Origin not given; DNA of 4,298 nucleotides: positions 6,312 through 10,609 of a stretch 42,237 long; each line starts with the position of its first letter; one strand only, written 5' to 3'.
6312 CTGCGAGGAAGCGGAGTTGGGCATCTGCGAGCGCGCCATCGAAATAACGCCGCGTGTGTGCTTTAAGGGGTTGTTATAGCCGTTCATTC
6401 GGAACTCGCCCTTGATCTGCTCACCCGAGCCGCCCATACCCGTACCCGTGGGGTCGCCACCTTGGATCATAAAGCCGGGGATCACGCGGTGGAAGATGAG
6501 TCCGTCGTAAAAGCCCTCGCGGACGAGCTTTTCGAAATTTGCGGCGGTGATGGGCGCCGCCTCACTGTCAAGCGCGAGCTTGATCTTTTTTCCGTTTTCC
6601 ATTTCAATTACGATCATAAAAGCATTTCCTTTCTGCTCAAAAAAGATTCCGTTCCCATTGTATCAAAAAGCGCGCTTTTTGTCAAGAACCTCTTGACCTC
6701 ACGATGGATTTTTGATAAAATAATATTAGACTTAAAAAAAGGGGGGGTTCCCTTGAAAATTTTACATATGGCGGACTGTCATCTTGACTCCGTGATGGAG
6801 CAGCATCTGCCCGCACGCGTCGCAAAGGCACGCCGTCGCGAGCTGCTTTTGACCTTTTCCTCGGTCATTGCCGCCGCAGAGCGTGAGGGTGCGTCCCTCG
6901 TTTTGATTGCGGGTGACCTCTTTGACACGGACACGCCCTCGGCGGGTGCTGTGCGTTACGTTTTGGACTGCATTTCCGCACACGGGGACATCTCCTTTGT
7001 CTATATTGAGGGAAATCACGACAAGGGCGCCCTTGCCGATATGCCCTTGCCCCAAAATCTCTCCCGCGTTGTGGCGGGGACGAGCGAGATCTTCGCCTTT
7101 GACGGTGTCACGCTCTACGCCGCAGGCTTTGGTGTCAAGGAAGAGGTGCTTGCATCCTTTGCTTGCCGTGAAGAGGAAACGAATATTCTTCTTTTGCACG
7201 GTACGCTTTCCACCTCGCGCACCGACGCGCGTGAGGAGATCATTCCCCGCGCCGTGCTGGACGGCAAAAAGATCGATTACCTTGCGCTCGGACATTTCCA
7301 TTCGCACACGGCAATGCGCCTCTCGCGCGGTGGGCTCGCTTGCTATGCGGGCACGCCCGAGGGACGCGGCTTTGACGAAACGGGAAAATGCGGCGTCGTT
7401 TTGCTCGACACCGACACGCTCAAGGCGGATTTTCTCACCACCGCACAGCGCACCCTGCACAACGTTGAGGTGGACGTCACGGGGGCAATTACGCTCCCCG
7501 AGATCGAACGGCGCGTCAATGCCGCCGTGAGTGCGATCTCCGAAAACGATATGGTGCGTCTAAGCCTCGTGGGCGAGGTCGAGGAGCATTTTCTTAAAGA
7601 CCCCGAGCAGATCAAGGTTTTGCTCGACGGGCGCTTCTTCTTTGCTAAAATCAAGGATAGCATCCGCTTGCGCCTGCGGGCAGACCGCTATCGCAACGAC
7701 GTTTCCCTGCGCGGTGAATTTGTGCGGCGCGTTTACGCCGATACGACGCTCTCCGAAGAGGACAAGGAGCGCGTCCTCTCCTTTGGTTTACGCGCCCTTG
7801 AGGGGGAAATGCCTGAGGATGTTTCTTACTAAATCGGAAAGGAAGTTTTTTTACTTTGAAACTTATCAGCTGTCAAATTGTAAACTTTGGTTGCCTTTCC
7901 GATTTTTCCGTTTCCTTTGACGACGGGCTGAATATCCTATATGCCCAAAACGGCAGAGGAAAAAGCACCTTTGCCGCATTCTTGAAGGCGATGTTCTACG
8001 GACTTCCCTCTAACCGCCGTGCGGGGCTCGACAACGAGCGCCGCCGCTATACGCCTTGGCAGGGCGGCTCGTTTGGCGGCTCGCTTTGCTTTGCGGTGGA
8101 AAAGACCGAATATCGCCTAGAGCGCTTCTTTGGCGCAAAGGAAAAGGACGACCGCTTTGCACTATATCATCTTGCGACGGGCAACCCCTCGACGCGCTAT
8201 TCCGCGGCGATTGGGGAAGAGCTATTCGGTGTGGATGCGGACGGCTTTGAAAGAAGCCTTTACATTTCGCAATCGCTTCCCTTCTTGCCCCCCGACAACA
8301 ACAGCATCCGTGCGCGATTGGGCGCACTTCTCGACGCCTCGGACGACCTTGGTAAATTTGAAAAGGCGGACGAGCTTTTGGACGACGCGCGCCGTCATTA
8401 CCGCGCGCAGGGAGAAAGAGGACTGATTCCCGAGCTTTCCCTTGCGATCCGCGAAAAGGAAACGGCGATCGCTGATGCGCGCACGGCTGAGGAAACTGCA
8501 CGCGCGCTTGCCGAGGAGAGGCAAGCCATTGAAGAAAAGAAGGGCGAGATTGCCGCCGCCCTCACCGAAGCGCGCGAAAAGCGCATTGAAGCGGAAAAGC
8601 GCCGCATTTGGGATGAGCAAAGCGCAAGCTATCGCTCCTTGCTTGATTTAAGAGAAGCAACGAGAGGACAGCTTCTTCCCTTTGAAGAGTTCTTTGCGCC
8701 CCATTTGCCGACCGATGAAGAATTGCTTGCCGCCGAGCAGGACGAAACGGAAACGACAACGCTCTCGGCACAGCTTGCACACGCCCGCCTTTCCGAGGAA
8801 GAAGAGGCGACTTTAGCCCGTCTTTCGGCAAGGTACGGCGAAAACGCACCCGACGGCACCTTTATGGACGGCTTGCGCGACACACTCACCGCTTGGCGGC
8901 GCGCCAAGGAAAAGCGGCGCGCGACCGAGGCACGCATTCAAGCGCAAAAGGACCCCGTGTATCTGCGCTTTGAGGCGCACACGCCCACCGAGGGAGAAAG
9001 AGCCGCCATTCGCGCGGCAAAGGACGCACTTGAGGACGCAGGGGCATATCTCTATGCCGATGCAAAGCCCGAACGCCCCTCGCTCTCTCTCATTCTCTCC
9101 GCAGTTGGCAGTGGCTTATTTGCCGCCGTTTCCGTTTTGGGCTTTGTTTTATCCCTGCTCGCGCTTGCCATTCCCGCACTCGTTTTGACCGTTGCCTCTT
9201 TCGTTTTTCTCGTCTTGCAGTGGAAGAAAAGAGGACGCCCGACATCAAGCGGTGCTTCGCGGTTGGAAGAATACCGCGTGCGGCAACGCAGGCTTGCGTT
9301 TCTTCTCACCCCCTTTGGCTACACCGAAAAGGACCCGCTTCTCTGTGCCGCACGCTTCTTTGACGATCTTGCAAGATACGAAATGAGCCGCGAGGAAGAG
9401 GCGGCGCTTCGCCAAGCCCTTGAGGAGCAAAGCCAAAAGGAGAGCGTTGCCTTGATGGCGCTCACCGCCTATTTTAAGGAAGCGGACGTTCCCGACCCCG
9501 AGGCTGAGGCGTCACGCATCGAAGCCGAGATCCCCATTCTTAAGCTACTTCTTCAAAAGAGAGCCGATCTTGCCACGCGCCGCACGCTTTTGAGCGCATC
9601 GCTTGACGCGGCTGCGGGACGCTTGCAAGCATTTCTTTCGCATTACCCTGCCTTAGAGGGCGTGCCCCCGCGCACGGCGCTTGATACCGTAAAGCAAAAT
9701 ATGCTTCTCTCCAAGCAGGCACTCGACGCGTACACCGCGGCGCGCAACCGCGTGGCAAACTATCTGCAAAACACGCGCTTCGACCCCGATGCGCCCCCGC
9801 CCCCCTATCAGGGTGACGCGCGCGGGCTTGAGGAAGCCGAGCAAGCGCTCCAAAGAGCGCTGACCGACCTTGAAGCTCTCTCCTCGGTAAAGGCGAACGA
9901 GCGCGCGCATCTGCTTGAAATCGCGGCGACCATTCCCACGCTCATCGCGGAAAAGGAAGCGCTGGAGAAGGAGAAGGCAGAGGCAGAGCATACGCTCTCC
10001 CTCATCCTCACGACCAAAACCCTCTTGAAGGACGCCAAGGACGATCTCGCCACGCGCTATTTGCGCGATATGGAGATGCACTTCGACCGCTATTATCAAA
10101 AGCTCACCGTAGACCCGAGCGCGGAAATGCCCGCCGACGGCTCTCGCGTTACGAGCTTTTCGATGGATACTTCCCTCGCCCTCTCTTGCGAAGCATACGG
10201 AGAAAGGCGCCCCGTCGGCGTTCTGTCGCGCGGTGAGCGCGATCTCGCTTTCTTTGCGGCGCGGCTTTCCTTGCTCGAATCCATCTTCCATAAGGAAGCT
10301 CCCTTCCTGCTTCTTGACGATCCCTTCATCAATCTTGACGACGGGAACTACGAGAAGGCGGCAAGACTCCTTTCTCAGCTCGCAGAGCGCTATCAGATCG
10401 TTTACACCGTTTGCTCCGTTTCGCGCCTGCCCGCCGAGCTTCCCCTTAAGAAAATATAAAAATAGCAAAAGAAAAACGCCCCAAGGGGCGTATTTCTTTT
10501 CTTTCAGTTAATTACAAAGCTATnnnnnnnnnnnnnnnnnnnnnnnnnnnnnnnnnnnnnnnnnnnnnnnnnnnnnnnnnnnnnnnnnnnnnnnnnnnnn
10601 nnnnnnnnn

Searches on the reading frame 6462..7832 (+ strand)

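Call 56: search_protein_families(library=pfam, proteins=[window:6462-7832:+], max_evalue=0.00001)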
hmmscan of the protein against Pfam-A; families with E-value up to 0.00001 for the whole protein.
window:6462-7832:+ (456 aa): 1 family
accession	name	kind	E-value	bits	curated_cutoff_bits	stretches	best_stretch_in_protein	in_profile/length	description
PF00149.33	Metallophos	-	3e-11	44.6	21.5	1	98-281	1-190/191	Calcineurin-like phosphoesterase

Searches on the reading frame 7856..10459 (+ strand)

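Call 56: search_protein_families(library=pfam, proteins=[window:7856-10459:+], max_evalue=0.00001)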
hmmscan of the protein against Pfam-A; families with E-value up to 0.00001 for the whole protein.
window:7856-10459:+ (867 aa): 3 families
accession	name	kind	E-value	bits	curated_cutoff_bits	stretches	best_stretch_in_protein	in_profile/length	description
PF13476.12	AAA_23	-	1e-09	39.7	27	1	7-238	3-195/201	AAA domain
PF02463.25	SMC_N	-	2e-09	37.7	40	1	619-850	109-194/220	RecF/RecN/SMC N terminal domain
PF13175.12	AAA_15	-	2.2e-07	31.3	32.1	1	1-48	1-48/374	AAA ATPase domain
